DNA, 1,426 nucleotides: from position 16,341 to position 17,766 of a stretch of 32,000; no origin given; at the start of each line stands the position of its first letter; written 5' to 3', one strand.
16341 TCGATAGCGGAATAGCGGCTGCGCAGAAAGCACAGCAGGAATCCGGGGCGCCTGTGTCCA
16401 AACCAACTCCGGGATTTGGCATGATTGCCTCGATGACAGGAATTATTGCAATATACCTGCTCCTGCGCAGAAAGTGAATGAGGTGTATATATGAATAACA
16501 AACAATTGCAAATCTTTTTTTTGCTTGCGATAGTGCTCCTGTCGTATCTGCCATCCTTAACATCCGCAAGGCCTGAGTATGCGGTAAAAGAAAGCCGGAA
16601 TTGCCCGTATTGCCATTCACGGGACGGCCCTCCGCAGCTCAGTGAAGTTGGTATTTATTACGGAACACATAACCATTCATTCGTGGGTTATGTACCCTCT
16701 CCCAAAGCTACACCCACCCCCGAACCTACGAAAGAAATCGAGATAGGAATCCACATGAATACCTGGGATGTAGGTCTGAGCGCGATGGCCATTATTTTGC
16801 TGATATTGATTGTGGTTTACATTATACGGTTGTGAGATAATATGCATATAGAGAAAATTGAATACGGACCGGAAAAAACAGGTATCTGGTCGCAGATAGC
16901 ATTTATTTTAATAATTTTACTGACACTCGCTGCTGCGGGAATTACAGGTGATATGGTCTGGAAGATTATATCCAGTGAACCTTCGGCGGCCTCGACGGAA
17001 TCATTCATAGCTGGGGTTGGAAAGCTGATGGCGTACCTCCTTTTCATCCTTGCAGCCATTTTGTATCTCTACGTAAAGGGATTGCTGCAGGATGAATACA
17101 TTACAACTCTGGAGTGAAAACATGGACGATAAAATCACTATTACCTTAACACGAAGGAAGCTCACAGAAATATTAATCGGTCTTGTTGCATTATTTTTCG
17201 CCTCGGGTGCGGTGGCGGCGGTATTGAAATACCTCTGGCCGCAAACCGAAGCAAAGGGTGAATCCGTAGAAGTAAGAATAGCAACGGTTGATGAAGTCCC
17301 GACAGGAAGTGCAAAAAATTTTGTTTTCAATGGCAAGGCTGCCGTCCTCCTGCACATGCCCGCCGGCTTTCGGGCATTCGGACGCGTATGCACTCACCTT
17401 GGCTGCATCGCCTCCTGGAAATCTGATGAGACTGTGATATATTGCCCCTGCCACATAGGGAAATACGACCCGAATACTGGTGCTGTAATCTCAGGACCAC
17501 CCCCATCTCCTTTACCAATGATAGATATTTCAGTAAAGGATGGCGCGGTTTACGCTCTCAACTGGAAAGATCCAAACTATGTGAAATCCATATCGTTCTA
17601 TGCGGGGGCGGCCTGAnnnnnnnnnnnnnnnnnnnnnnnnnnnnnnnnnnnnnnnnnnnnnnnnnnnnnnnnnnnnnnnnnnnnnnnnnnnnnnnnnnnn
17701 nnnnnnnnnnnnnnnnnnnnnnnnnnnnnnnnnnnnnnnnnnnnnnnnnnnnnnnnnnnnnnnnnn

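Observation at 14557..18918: Eight-gene operon joining a b6-type Rieske/cytochrome b module to two paralogous hexahaem cytochromes in an archaeon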

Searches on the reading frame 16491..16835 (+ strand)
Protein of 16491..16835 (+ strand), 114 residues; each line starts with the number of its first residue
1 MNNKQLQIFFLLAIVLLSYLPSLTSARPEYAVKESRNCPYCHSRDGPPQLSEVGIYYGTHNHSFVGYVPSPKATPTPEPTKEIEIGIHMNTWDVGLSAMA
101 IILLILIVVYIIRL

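Call 3: search_protein_families(library=pfam, proteins=[window:16491-16835:+], max_evalue=0.1)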
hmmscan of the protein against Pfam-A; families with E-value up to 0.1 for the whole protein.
window:16491-16835:+ (114 aa): 0 families

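Call 4: search_protein_families(library=ncbifam, proteins=[window:16491-16835:+], max_evalue=0.1)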
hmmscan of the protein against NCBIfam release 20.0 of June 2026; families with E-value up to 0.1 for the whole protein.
window:16491-16835:+ (114 aa): 0 families

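Call 53: search_solved_structures(query=A2, max_evalue=10, show_alignments=2)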
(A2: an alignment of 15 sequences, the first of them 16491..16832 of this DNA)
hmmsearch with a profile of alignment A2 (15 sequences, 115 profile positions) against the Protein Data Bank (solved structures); distinct sequences matched with E-value up to 10: 6.
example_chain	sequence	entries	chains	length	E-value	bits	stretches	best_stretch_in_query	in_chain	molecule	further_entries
6qvm_A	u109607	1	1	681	0.00038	23.6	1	10-45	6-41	Multiheme cytochrome cf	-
2hfq_A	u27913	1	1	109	0.32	14.1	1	28-54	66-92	Hypothetical protein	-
9g48_C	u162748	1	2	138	1.8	11.7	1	37-76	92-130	Nanobody 6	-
8too_I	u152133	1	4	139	9.2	9.4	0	35-70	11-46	Glycoprotein 42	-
1kg0_C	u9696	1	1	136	9.4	9.4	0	35-70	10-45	gp42 Protein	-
3fd4_A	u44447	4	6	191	10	9.3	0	35-70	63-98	Glycoprotein gp42 | Glycoprotein 42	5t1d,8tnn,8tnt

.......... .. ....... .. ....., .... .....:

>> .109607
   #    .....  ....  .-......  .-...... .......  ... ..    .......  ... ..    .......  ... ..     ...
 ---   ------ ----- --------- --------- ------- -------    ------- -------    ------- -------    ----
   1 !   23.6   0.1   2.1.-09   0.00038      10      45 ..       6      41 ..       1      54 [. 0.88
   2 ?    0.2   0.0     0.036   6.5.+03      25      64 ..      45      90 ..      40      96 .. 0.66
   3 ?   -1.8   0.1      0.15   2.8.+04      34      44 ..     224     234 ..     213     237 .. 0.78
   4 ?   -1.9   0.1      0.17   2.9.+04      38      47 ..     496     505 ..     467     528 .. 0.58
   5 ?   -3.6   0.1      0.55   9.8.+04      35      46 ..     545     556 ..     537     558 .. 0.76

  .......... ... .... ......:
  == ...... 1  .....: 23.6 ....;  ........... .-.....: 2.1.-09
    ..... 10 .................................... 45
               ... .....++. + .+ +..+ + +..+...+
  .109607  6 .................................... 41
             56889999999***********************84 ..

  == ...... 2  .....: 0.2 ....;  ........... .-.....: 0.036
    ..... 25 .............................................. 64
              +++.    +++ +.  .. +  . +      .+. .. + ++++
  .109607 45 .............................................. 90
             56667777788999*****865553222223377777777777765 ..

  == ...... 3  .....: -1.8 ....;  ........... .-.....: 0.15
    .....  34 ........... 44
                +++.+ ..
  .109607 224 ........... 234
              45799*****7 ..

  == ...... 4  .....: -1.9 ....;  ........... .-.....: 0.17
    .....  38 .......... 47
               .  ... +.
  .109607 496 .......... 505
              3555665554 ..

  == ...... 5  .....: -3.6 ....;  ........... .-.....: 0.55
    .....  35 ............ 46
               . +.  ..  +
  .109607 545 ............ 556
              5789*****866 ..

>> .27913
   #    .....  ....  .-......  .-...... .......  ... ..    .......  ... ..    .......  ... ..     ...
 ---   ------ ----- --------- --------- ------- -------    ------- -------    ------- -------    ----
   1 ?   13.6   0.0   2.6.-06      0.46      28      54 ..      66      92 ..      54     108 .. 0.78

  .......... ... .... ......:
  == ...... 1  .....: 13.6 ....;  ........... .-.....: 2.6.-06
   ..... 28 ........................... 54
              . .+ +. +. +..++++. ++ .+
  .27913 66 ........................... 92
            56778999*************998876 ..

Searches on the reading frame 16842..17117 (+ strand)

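Call 3: search_protein_families(library=pfam, proteins=[window:16842-17117:+], max_evalue=0.1)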
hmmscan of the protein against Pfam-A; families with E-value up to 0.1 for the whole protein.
window:16842-17117:+ (91 aa): 2 families
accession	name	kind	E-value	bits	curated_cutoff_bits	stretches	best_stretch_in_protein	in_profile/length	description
PF24002.1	DUF7318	-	0.0019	18.7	27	1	17-87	20-87/128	Family of unknown function (DUF7318)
PF04893.22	Yip1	-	0.0035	17.7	28.6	1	14-79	20-85/173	Yip1 domain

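Call 4: search_protein_families(library=ncbifam, proteins=[window:16842-17117:+], max_evalue=0.1)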
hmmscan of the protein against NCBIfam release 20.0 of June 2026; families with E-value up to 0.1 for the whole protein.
window:16842-17117:+ (91 aa): 1 family
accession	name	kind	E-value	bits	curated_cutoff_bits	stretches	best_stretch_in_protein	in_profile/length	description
NF045742.1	MPN163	equivalog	0.011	15.9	100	1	15-84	48-114/154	MPN163 family protein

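Call 54: search_protein_families(library=pfam, proteins=[window:16842-17117:+], max_evalue=1)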
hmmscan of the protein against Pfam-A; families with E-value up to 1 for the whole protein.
window:16842-17117:+ (91 aa): 2 families
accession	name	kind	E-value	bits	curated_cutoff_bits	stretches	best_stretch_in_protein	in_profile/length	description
PF24002.1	DUF7318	-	0.0019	18.7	27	1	17-87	20-87/128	Family of unknown function (DUF7318)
PF04893.22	Yip1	-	0.0035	17.7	28.6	1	14-79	20-85/173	Yip1 domain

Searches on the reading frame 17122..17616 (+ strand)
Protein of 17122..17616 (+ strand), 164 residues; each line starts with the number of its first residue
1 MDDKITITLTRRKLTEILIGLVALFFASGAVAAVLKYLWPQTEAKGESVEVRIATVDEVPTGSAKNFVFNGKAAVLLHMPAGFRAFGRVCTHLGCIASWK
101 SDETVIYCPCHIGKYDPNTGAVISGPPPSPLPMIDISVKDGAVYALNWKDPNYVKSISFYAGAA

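Call 3: search_protein_families(library=pfam, proteins=[window:17122-17616:+], max_evalue=0.1)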
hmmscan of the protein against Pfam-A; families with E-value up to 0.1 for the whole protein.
window:17122-17616:+ (164 aa): 2 families
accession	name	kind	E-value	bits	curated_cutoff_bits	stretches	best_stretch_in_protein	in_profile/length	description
PF00355.32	Rieske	-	4.3e-11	43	20.3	1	51-132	3-85/88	Rieske [2Fe-2S] domain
PF13806.12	Rieske_2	-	0.029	14.8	27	1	94-144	54-102/104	Rieske-like [2Fe-2S] domain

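Call 4: search_protein_families(library=ncbifam, proteins=[window:17122-17616:+], max_evalue=0.1)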
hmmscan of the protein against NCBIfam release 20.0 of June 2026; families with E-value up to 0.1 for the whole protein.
window:17122-17616:+ (164 aa): 12 families
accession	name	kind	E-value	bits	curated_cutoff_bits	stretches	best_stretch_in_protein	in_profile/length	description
NF010001.0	PRK13474.1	subfamily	1.2e-19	70.3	154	1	8-152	11-168/178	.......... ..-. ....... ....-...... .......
NF045928.1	Cytb6fFeSPetC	equivalog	2.4e-19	69.4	250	1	88-151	106-169/179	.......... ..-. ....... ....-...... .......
TIGR01416.1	Rieske_proteo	equivalog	1.9e-12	47.6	97.4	1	86-133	112-162/176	ubiquinol-cytochrome c reductase iron-sulfur subunit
NF050121.1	bc1_QcrA_actin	exception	9.3e-12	45.1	275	1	82-142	239-302/319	cytochrome bc1 complex Rieske iron-sulfur subunit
TIGR02694.1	arsenite_ox_S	equivalog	4.9e-08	32.9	95.65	1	85-146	53-116/129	arsenate reductase (azurin) small subunit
NF007422.0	PRK09965.1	equivalog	1.3e-06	28.4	113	1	51-144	4-97/106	bifunctional 3-phenylpropionate/cinnamic acid dioxygenase ferredoxin subunit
NF041174.1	SDX_Thmprot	equivalog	1.4e-06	28.5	170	1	77-128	30-82/109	sulredoxin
NF042948.2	3PPDioc_HcaC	equivalog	1.3e-05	25.4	150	1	51-144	4-99/105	3-phenylpropionate/cinnamic acid dioxygenase ferredoxin subunit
NF041683.1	ant_diox_AndAb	equivalog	0.00026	21.2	150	1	52-143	4-96/100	anthranilate 1,2-dioxygenase ferredoxin subunit AndAb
TIGR03171.1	soxL2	equivalog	0.00026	20.1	582.1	1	104-136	231-264/321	Rieske iron-sulfur protein SoxL2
TIGR02377.1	MocE_fam_FeS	subfamily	0.00054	19.9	136.15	1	56-144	8-98/101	MocE family 2Fe-2S type ferredoxin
TIGR02378.1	nirD_assim_sml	equivalog_domain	0.027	14.6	74.65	1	53-144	5-102/105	nitrite reductase small subunit NirD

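Call 52: search_solved_structures(query=window:17122-17616:+, max_evalue=0.00001, show_alignments=1)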
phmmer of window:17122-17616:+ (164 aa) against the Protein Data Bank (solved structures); distinct sequences matched with E-value up to 0.00001: 30.
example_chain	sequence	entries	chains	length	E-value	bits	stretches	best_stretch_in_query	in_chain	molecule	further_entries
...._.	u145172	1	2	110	3.2e-18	69.1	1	50-144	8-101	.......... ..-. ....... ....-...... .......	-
3fou_A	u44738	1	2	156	5.1e-18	68.4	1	75-145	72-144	Quinol-cytochrome c reductase, Rieske iron-sulfur subunit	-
1nyk_A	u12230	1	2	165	5.2e-18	68.4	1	75-146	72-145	Rieske iron-sulfur protein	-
1vf5_D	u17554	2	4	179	9e-13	51.4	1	86-153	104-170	RIESKE IRON-SULFUR PROTEIN | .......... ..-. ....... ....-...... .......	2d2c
2e74_D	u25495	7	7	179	9.2e-13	51.3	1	86-153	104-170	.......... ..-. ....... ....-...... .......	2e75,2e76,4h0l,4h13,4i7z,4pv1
3azc_A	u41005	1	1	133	1.2e-11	47.7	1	85-140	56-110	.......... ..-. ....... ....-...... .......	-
7zxy_D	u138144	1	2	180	1.7e-11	47.2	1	86-150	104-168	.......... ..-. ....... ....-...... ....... 2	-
1rfs_A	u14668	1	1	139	1.9e-11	47.1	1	86-153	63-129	RIESKE PROTEIN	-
2zt9_D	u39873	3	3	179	1.9e-11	47.1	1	86-153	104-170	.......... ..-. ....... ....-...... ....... 1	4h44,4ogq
7r0w_D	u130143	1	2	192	2.1e-11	46.9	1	86-150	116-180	Rieske domain, PetC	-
6rqf_L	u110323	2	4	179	3e-11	46.4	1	86-153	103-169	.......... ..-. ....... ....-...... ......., chloroplastic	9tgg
7qrm_D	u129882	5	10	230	4.8e-11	45.7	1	86-153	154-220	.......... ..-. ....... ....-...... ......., chloroplastic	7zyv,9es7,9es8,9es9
9rk4_A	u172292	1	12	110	1.6e-10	44.1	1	72-140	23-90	Similar to the Rieske Protein II of bc1 complex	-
6kls_A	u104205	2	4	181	3.6e-10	42.9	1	64-131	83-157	Rieske-I iron sulfur protein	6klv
1q90_C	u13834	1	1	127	6.9e-10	42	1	86-153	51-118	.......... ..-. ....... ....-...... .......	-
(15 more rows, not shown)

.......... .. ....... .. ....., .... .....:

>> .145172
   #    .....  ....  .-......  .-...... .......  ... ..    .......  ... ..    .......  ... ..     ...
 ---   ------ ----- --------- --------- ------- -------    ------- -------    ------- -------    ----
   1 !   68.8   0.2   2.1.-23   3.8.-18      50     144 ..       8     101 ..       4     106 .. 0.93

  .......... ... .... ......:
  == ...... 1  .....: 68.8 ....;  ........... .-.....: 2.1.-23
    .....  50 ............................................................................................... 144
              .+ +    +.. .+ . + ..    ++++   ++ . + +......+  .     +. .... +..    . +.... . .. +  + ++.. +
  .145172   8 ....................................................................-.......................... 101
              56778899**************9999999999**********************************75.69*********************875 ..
